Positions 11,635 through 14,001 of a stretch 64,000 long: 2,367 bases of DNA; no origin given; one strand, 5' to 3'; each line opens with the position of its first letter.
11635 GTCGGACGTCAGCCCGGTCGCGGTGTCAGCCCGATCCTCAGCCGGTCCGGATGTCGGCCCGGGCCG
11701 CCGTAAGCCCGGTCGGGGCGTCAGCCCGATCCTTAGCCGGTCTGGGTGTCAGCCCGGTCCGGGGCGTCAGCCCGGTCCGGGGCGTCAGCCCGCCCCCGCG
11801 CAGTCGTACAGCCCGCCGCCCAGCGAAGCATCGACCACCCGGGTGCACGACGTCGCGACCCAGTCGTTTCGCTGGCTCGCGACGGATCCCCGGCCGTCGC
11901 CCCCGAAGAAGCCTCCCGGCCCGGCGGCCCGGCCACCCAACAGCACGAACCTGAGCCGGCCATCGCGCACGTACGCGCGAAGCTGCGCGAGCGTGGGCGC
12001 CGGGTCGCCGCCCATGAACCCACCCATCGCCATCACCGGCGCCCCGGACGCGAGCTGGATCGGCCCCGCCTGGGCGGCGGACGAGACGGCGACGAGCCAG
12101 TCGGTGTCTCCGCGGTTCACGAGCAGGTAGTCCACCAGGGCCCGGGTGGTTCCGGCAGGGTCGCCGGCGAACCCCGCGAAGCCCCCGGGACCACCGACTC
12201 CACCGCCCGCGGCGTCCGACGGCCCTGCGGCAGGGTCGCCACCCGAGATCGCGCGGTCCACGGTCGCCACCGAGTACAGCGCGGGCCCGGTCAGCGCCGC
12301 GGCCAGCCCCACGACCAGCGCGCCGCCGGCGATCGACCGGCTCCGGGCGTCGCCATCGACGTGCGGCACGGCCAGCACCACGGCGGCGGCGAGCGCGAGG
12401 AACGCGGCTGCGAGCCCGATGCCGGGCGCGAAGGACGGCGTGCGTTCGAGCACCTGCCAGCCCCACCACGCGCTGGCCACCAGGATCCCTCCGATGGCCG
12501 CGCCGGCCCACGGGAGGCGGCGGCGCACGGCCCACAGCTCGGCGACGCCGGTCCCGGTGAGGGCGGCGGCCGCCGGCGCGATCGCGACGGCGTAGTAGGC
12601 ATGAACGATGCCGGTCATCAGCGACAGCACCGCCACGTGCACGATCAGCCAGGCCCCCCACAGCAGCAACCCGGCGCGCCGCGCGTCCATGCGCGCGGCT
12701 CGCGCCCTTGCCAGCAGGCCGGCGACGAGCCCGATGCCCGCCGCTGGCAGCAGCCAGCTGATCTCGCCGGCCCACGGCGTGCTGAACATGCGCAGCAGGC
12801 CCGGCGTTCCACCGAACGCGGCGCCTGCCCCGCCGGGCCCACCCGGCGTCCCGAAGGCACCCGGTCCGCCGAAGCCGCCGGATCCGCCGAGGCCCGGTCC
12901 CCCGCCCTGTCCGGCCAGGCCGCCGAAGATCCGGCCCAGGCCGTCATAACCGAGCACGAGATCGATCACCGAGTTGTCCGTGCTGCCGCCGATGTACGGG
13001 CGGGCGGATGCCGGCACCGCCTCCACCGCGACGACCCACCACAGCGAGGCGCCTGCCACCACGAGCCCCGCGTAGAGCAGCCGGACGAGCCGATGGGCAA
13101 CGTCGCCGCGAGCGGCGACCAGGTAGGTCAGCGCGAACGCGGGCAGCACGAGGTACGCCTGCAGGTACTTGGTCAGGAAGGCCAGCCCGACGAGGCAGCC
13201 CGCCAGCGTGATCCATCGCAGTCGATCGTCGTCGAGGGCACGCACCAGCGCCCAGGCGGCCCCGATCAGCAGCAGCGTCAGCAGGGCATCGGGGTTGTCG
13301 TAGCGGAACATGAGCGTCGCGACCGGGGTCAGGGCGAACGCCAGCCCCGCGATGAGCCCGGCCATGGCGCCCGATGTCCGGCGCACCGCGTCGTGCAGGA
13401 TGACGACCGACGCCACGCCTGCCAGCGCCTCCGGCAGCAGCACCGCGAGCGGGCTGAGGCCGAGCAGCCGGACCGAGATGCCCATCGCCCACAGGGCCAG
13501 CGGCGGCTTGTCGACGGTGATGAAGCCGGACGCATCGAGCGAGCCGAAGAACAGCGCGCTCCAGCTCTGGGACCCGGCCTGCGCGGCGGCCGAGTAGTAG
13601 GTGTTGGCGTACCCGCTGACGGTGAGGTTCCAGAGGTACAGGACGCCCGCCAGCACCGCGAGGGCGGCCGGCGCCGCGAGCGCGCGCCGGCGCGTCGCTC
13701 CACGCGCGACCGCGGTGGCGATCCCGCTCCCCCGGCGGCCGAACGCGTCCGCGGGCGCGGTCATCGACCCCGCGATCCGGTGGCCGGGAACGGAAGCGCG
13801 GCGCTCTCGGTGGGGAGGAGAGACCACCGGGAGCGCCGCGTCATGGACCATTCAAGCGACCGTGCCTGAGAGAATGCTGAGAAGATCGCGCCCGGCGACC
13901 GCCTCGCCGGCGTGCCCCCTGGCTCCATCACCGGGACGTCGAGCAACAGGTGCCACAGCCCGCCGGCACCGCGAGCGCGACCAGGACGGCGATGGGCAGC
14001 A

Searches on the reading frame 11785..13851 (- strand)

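Call 5: search_protein_families(library=pfam, proteins=[window:11785-13851:-], max_evalue=0.01)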
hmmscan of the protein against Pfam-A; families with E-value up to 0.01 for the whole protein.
window:11785-13851:- (688 aa): 2 families
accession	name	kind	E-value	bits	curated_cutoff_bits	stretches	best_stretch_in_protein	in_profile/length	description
PF13231.12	PMT_2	-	1.6e-29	103.6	26.1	1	114-272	1-160/160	Dolichyl-phosphate-mannose-protein mannosyltransferase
PF24878.1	YkcB_C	-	1.2e-25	89.6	27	1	572-666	1-83/85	Putative mannosyltransferase YkcB-like, C-terminal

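Call 36: search_protein_families(library=ncbifam, proteins=[window:11785-13851:-], max_evalue=0.001)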
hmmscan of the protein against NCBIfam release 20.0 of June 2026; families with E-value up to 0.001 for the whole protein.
window:11785-13851:- (688 aa): 1 family
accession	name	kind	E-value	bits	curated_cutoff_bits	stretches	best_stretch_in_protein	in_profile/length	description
NF058602.1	PrMnsylTfPmt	equivalog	2.2e-09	36.6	800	1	85-213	68-198/530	protein O-mannosyltransferase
